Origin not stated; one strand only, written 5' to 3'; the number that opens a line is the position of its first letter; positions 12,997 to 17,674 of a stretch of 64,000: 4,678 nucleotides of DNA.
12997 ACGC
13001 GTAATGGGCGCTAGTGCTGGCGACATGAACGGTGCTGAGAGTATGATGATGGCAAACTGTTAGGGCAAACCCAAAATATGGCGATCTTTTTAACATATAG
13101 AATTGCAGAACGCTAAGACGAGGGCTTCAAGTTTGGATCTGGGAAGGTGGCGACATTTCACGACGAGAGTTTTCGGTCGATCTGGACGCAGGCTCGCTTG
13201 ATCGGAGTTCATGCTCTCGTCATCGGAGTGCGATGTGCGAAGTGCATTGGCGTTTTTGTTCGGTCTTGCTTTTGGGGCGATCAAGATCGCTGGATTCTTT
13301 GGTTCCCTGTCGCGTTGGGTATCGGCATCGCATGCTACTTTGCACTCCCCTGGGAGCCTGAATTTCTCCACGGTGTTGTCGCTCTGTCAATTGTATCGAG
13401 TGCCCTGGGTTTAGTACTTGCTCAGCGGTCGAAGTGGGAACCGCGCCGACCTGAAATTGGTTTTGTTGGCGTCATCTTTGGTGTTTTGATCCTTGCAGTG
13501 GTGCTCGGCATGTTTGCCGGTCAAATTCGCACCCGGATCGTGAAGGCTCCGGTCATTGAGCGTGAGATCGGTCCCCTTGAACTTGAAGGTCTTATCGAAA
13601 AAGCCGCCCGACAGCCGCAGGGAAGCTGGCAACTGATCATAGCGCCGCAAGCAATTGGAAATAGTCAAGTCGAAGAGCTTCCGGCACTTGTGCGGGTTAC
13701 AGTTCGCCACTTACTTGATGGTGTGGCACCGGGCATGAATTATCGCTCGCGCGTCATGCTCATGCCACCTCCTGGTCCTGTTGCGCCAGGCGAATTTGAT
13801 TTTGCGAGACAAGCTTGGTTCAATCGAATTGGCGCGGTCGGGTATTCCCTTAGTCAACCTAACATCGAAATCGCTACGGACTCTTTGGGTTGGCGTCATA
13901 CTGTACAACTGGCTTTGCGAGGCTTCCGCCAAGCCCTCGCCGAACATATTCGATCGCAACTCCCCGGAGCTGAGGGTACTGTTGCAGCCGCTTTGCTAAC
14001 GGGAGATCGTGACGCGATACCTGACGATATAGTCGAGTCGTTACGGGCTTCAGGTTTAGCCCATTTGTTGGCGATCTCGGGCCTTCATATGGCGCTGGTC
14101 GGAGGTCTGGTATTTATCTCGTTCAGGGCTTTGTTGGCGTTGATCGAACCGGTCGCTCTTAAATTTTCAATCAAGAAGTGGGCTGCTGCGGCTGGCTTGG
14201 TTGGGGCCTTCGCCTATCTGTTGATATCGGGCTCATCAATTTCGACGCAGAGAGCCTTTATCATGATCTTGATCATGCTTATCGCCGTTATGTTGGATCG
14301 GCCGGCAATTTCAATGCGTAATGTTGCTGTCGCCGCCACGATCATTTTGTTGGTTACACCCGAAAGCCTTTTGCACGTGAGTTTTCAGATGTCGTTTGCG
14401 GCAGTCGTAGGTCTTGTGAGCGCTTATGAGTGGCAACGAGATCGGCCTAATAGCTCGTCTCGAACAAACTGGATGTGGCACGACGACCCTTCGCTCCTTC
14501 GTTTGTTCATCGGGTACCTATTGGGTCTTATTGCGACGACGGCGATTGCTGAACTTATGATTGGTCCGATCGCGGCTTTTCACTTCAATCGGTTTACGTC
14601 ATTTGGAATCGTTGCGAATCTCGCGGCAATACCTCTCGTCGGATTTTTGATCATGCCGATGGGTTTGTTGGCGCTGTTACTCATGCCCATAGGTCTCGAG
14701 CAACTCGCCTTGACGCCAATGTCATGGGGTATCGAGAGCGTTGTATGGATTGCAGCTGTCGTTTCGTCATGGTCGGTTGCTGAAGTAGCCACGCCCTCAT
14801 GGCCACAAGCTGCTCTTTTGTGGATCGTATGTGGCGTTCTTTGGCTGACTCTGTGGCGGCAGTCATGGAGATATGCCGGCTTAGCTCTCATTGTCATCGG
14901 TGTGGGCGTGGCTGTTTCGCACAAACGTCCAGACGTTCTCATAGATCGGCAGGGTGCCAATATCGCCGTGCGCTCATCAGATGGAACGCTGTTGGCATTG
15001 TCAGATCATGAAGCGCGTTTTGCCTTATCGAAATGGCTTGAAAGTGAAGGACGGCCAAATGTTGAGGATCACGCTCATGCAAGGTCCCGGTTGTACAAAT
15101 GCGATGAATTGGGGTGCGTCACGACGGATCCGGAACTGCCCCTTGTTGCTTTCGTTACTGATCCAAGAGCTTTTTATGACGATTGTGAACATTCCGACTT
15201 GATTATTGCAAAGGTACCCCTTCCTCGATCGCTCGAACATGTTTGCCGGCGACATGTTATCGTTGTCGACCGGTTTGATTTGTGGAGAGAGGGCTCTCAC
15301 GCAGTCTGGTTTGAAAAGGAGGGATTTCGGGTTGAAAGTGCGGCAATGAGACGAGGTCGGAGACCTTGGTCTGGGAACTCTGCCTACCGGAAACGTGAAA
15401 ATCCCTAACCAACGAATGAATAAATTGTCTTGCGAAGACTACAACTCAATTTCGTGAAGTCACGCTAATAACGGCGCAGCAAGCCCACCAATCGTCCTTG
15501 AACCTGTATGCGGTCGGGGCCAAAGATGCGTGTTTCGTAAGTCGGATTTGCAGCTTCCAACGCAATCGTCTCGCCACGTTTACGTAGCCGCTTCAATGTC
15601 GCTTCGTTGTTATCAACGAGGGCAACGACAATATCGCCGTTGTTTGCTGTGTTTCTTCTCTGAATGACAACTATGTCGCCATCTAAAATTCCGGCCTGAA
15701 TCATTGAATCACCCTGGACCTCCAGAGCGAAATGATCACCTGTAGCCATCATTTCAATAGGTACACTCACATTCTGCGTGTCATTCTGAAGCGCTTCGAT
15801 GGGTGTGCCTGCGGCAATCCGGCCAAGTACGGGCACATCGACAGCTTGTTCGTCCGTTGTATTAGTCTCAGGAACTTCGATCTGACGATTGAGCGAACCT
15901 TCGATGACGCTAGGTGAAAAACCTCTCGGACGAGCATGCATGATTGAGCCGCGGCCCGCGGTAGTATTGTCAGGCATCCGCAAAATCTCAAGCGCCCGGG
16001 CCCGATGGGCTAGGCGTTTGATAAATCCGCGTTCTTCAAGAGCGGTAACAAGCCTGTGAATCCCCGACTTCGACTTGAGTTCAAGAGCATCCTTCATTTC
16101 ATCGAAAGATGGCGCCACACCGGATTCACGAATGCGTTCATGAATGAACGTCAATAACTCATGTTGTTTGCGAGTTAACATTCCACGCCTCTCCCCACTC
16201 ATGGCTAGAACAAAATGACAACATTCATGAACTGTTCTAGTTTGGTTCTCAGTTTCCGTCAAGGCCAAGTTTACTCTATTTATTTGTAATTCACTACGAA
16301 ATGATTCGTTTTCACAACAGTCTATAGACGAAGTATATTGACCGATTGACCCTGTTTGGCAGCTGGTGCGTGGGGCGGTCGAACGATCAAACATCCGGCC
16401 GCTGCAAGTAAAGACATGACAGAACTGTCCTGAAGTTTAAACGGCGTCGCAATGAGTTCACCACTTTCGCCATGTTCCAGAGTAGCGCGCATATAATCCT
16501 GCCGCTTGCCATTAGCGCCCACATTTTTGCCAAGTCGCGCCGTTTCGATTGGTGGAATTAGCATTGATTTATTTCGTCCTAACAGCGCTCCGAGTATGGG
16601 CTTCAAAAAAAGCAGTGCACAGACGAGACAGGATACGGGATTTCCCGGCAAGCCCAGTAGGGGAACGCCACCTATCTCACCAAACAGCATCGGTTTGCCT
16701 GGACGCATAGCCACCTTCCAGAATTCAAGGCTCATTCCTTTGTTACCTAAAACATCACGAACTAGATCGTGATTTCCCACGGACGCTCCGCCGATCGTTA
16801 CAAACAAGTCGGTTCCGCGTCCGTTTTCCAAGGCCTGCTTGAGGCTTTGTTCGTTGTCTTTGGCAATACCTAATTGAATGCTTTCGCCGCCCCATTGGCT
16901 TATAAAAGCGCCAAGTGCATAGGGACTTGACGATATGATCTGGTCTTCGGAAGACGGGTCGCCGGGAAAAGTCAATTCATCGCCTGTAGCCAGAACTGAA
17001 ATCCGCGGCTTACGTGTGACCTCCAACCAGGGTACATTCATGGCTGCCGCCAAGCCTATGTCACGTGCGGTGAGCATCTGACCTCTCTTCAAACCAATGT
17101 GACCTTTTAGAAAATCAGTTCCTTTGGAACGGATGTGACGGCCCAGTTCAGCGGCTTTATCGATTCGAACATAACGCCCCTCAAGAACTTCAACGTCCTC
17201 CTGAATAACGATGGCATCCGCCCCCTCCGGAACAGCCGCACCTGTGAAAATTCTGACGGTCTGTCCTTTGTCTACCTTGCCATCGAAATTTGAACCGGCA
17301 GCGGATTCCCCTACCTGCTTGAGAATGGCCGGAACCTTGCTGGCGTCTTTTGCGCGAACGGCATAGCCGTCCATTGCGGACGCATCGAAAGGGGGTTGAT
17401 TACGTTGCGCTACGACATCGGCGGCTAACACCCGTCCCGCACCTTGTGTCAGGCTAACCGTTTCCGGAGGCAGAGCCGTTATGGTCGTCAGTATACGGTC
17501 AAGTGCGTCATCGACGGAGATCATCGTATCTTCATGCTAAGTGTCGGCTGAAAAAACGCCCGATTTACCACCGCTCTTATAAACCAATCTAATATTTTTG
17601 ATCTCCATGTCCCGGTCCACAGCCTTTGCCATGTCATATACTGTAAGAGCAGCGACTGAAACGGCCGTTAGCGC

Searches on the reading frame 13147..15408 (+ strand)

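Call 66: search_protein_families(library=pfam, proteins=[window:13147-15408:+], max_evalue=0.00001)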
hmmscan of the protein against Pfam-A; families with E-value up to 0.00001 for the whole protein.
window:13147-15408:+ (753 aa): 2 families
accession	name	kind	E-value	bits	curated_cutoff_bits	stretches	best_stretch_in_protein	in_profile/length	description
PF03772.21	Competence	-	1.9e-64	218.1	23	1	283-573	1-269/270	Competence protein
PF13567.11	DUF4131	-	5.1e-08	33.2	31.6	1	76-234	25-159/165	Domain of unknown function (DUF4131)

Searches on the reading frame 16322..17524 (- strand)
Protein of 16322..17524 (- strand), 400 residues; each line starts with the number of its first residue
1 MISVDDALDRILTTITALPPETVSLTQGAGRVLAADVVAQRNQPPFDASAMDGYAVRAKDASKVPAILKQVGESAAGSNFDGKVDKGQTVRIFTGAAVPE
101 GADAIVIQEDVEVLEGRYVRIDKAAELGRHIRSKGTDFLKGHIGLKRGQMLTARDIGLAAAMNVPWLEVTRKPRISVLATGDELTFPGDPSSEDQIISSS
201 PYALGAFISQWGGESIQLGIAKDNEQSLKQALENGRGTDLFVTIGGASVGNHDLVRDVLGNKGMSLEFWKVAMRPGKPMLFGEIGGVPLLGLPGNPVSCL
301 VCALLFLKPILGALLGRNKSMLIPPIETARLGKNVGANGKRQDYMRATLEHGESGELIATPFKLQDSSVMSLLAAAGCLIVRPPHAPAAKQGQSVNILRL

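Call 66: search_protein_families(library=pfam, proteins=[window:16322-17524:-], max_evalue=0.00001)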
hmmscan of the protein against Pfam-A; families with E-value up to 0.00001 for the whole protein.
window:16322-17524:- (400 aa): 3 families
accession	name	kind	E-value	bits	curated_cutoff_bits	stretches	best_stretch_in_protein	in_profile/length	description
PF03453.22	MoeA_N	-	5.1e-44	150.2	30.8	1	2-162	1-159/160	MoeA N-terminal region (domain I and II)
PF00994.29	MoCF_biosynth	-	1.8e-23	83.3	26.6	1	177-311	2-142/144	Probable molybdopterin binding domain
PF03454.20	MoeA_C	-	2.7e-12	47.2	22.1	1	328-398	1-70/72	MoeA C-terminal region (domain IV)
